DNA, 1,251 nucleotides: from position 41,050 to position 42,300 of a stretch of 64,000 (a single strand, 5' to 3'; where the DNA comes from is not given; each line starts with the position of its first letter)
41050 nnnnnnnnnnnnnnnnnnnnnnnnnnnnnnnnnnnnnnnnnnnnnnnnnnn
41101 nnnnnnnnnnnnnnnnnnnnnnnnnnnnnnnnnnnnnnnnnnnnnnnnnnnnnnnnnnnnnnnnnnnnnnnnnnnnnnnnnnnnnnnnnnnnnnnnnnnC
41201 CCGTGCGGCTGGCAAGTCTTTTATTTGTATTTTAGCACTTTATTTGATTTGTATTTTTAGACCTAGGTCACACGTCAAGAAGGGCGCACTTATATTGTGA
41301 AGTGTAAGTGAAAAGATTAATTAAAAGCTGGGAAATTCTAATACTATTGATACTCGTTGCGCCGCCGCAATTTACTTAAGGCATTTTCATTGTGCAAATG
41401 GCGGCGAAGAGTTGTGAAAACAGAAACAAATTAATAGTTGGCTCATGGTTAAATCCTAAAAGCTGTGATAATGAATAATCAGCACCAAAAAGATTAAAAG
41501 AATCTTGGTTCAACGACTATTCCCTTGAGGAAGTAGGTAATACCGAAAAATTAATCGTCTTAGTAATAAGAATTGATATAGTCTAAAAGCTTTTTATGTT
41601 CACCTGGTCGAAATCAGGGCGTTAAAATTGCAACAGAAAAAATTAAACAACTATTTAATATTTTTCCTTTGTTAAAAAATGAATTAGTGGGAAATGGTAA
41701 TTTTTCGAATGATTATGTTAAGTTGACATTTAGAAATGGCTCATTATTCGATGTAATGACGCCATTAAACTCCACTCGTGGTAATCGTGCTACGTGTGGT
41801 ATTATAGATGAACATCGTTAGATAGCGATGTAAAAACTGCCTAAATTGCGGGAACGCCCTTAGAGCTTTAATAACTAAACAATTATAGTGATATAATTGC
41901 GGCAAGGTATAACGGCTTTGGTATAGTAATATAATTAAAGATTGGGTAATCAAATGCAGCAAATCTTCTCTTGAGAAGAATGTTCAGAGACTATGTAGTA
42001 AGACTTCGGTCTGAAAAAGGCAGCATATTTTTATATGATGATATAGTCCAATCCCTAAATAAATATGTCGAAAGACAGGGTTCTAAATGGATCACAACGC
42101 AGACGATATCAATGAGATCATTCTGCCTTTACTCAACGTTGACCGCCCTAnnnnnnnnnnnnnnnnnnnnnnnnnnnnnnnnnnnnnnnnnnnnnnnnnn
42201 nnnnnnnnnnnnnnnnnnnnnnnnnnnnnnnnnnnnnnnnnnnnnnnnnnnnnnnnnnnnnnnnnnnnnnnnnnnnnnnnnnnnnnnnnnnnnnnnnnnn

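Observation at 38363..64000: Late and lysis genes require TAG to be read as an amino acid, most likely Gln; early genes do not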

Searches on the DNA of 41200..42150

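Call 48: search_rna_families(source=window, start=41200, end=42150, threshold=evalue, max_evalue=1)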
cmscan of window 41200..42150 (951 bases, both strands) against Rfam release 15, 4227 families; matches with E-value up to 1: 2.
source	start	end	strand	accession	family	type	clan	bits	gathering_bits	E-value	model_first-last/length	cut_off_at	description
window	41767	42070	+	RF00028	Intron_gpI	Intron;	-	45.1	50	4.3e-10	1-253/253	no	Group I catalytic intron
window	41266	41589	+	RF00028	Intron_gpI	Intron;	-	14.2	50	0.79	1-253/253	no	Group I catalytic intron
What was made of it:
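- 40911..43310 (+): Large terminase in three exons: 40911-41276, 41582-41818 and 42090-43310. 6 TAGs. The two intervening sequences are about 305 and 270 nt. Rfam Intron_gpI scores 45 bits at 41767-42070 and 14 bits at 41266-41589 (call 48).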
